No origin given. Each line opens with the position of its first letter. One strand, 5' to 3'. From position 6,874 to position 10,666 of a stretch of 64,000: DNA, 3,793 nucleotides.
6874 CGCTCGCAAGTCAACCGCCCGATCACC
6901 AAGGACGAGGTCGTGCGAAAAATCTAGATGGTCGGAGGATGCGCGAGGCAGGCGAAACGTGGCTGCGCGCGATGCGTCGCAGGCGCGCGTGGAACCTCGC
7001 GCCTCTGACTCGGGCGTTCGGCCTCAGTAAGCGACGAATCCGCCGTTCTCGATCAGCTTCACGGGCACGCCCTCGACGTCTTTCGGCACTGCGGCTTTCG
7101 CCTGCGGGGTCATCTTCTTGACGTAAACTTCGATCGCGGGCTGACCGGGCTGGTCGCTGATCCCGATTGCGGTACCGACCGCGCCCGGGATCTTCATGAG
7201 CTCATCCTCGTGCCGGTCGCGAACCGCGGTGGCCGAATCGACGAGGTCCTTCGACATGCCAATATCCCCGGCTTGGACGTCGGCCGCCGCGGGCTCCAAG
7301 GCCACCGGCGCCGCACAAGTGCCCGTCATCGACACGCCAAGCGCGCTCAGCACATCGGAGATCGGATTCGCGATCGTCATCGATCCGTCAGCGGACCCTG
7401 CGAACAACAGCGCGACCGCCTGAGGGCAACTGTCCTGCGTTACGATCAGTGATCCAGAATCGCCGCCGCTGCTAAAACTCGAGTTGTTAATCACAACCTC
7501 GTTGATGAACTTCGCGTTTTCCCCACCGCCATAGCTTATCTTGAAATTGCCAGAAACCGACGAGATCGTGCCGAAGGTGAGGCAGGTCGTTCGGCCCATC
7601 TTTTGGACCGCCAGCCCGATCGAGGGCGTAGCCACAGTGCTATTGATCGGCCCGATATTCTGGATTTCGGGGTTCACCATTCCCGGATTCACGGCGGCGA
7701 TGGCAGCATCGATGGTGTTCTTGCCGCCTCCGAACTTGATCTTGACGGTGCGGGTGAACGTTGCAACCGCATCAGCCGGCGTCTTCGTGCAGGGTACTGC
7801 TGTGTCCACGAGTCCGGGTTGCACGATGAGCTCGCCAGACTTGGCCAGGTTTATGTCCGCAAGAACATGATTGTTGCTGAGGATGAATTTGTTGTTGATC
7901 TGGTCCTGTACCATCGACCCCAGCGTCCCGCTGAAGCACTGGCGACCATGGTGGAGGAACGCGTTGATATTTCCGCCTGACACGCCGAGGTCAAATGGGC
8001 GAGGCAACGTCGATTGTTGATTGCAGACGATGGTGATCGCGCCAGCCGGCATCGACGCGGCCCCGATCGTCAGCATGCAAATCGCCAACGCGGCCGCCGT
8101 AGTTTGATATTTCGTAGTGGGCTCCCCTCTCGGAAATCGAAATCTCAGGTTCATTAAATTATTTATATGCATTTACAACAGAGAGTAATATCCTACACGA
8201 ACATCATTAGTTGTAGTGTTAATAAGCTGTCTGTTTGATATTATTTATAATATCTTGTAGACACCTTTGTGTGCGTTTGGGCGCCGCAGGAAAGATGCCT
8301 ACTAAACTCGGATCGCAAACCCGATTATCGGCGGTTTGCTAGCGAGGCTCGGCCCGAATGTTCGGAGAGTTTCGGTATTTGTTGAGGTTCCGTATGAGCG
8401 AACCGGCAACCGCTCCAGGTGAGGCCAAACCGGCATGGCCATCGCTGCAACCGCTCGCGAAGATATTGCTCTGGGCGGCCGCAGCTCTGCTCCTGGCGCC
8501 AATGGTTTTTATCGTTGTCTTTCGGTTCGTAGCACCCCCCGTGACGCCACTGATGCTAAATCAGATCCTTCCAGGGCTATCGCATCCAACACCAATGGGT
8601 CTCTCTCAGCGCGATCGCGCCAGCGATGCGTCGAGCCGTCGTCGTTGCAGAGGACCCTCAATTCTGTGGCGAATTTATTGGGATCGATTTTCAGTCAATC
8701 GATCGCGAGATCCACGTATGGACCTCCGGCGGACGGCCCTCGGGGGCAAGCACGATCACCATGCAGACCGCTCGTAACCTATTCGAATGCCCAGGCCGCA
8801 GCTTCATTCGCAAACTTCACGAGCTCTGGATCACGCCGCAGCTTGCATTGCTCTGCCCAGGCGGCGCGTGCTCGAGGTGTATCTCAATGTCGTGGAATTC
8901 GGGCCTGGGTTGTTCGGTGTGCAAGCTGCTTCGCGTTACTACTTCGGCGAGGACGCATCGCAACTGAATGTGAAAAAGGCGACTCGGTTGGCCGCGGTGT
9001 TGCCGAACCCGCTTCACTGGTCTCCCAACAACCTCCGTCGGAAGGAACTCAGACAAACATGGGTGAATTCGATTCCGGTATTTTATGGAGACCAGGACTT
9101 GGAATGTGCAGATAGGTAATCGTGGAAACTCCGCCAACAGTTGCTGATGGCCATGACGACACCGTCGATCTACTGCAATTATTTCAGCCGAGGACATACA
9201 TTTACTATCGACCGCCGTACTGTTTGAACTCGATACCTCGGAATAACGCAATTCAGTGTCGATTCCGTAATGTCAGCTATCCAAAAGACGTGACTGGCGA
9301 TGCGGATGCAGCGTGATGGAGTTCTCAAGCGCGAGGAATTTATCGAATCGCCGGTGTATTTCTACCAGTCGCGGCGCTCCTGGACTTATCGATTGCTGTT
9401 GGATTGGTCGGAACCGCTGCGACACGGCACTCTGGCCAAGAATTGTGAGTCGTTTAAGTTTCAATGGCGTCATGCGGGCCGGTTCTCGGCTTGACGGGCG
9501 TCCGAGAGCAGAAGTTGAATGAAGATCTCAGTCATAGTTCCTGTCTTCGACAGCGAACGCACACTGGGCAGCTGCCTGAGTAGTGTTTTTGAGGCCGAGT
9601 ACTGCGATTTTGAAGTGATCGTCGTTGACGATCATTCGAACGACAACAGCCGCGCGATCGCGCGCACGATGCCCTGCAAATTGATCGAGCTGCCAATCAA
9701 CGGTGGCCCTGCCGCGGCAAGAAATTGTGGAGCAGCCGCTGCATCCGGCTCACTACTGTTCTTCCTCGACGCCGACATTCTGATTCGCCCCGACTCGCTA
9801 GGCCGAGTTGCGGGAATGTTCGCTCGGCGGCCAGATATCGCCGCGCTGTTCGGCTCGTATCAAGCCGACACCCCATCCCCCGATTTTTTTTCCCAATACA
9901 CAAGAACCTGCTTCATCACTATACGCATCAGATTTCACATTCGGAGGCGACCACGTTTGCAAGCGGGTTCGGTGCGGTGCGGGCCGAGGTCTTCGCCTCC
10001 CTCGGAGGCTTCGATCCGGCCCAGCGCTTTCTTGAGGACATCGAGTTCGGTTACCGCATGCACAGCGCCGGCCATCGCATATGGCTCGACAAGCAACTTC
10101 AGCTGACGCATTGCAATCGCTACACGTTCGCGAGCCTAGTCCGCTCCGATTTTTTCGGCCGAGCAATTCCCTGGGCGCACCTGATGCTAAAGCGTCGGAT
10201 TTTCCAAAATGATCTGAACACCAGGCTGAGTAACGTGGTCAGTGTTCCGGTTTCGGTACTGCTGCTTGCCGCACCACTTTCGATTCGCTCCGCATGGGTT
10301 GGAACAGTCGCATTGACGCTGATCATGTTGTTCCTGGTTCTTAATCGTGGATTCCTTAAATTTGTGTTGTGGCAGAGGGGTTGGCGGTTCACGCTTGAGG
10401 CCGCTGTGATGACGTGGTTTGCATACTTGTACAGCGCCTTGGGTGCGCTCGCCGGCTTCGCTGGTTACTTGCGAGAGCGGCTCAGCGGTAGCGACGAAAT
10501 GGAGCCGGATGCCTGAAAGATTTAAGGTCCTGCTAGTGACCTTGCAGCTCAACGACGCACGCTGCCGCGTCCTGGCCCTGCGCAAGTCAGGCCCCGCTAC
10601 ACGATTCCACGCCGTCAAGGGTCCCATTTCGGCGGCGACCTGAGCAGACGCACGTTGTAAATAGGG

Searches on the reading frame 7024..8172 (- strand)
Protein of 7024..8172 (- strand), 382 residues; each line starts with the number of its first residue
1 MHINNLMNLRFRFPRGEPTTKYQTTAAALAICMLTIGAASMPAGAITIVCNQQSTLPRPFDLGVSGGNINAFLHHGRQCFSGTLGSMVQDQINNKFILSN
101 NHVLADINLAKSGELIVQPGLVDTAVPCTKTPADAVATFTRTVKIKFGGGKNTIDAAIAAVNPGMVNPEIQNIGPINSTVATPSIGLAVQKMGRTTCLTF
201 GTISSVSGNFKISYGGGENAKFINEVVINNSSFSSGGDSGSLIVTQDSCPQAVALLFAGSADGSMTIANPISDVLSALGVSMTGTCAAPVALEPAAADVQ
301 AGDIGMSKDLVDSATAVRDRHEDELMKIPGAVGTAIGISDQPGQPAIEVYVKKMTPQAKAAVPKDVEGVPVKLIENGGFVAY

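Call 7: search_protein_families(library=ncbifam, proteins=[window:7024-8172:-], max_evalue=0.1)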
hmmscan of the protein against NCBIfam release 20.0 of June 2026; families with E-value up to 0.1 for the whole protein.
window:7024-8172:- (382 aa): 1 family
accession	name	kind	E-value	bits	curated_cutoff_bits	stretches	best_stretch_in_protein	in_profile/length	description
NF041755.1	RuMP_HxlAB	equivalog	0.015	14.3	500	1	99-278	55-231/391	bifunctional 3-hexulose-6-phosphate synthase/6-phospho-3-hexuloisomerase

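Call 13: search_protein_families(library=pfam, proteins=[window:7024-8172:-], max_evalue=0.1)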
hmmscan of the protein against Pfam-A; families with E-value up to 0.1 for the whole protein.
window:7024-8172:- (382 aa): 4 families
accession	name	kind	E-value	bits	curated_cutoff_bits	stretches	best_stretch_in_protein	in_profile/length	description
PF25819.1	Nal1_C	-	4.6e-06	26.4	26.1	1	184-262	151-231/268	Nal1 C-terminal domain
PF08192.17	Peptidase_S64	-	0.00024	20.2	23.6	1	83-246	559-646/692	Peptidase family S64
PF00949.27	Peptidase_S7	-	0.0088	16.3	20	1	207-260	67-117/131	Peptidase S7, Flavivirus NS3 serine protease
PF13365.12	Trypsin_2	-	0.013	16.7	27.6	1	93-247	7-138/144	Trypsin-like peptidase domain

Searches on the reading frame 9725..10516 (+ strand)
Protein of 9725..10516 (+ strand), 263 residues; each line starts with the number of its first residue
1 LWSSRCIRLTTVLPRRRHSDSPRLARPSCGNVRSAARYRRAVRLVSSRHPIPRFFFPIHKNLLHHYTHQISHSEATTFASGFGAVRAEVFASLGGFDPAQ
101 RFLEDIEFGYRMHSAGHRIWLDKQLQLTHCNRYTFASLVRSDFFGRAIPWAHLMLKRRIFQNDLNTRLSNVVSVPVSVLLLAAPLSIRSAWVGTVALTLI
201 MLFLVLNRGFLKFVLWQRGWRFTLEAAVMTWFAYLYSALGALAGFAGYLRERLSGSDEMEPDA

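Call 13: search_protein_families(library=pfam, proteins=[window:9725-10516:+], max_evalue=0.1)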
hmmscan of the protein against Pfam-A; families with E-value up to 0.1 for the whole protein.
window:9725-10516:+ (263 aa): 2 families
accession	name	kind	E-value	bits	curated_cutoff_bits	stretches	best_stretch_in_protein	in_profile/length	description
PF13641.12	Glyco_tranf_2_3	-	0.0052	17.3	27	1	67-140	147-222/230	Glycosyltransferase like family 2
PF13506.12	Glyco_transf_21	-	0.008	16.1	21.7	1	73-137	96-164/174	Glycosyl transferase family 21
